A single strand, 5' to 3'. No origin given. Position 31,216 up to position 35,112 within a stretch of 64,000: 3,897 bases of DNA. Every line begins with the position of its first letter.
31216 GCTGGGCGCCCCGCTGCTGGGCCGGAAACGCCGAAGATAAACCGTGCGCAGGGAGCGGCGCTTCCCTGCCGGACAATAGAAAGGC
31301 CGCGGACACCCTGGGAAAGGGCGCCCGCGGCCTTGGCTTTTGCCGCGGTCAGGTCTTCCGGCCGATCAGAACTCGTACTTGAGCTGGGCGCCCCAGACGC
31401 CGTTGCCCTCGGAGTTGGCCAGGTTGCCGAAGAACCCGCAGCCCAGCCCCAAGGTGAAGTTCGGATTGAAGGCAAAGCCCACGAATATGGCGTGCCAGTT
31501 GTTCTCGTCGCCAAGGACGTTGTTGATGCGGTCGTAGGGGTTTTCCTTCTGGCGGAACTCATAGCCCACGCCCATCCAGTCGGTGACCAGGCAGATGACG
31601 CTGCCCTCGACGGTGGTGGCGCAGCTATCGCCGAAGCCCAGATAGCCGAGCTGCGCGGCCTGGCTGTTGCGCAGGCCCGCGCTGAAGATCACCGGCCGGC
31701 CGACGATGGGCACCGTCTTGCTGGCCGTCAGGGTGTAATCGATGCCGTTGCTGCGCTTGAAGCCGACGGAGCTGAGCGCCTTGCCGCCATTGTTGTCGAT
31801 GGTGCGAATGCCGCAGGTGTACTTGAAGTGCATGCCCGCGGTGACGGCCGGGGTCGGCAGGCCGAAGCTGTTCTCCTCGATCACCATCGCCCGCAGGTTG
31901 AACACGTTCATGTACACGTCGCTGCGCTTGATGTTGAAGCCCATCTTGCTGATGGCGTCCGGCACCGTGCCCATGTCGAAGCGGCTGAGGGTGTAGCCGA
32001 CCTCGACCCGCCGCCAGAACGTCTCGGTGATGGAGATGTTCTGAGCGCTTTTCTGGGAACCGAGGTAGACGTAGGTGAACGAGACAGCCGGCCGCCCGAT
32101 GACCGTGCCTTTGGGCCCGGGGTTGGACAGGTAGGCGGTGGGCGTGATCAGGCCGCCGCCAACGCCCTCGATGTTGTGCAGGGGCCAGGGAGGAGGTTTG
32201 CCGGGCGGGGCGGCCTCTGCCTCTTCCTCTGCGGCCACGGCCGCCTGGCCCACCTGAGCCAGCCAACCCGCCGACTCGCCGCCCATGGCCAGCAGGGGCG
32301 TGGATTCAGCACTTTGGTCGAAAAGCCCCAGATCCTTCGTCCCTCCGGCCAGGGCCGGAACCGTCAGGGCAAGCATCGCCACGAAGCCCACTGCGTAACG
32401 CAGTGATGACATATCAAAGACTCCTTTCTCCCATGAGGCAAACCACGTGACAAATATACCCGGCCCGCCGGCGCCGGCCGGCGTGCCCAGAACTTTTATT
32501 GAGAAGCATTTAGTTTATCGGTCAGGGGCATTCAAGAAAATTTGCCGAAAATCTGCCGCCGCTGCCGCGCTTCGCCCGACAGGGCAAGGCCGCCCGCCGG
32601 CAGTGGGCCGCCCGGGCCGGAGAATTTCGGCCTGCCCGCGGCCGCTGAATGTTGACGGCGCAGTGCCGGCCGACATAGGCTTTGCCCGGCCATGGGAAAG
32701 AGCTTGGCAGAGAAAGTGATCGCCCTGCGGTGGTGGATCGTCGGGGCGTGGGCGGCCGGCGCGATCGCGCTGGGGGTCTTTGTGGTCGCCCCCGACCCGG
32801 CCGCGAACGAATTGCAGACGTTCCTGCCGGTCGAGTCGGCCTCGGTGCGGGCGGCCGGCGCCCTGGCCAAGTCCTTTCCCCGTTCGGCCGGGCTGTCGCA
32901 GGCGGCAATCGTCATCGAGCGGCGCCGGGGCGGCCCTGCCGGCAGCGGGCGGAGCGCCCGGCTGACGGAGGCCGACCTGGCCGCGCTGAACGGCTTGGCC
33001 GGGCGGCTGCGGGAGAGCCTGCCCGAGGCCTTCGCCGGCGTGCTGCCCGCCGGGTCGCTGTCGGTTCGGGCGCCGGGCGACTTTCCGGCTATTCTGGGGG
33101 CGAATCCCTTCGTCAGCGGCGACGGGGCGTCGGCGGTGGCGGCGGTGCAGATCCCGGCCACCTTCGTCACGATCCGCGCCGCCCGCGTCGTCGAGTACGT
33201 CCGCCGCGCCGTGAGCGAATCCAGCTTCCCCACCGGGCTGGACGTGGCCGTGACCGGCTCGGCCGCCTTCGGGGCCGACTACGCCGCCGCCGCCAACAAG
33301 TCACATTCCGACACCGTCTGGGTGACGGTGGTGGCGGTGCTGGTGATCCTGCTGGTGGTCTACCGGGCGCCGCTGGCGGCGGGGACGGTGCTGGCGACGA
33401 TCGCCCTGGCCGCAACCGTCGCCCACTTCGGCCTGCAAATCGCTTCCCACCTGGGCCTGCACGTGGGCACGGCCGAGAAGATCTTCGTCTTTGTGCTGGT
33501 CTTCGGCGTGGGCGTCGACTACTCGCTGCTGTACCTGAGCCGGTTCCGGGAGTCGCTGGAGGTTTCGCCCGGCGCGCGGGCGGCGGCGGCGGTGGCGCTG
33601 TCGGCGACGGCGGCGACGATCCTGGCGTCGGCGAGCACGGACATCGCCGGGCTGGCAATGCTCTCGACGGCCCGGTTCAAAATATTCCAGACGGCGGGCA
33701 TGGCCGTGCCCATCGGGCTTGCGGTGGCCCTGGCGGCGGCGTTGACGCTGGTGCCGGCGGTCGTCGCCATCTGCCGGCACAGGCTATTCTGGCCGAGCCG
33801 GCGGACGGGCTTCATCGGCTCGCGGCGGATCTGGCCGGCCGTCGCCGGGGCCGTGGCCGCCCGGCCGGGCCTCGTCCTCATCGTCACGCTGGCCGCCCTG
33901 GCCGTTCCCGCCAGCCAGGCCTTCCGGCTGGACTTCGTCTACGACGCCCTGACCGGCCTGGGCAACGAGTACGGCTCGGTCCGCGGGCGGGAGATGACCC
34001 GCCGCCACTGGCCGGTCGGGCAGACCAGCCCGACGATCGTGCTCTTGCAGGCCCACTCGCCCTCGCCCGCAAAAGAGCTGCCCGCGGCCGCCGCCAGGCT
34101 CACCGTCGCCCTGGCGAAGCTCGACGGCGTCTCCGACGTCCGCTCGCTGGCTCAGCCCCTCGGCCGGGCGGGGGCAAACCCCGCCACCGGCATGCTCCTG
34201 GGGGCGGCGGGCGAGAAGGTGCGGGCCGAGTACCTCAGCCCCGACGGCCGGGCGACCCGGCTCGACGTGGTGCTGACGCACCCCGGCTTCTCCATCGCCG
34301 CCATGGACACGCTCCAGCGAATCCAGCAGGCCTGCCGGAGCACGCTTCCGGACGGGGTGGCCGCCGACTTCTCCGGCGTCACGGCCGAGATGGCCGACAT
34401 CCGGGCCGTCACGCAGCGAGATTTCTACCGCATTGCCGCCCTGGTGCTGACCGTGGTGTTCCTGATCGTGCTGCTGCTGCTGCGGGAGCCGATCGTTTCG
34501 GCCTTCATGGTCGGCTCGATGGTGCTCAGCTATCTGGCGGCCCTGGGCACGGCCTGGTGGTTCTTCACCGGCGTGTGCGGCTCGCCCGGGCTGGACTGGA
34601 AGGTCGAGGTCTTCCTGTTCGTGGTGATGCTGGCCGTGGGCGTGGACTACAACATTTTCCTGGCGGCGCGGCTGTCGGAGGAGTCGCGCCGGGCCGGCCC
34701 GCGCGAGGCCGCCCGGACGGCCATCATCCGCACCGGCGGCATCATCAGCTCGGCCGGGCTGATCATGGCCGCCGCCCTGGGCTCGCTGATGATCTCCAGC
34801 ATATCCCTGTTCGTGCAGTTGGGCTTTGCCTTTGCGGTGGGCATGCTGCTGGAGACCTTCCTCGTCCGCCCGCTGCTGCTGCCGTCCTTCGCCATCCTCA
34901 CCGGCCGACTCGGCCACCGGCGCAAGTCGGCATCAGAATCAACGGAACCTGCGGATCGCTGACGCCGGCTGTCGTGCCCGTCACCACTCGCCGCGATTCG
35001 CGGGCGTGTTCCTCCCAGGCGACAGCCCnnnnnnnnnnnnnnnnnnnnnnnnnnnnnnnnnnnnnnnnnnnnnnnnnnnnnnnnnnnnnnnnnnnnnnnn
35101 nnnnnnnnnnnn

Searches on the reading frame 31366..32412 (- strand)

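Call 63: search_protein_families(library=pfam, proteins=[window:31366-32412:-], max_evalue=0.0001)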
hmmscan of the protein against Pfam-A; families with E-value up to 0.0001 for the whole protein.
window:31366-32412:- (348 aa): 1 family
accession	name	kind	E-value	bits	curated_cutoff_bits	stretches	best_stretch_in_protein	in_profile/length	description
PF11231.14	DUF3034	-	7.2e-25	88.4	25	1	79-334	5-244/255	Protein of unknown function (DUF3034)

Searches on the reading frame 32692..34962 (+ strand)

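Call 63: search_protein_families(library=pfam, proteins=[window:32692-34962:+], max_evalue=0.0001)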
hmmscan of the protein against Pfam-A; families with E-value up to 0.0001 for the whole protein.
window:32692-34962:+ (756 aa): 1 family
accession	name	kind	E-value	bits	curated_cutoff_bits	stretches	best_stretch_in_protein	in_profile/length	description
PF03176.21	MMPL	-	2.6e-97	326.2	20.5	2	44-394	2-332/333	MMPL family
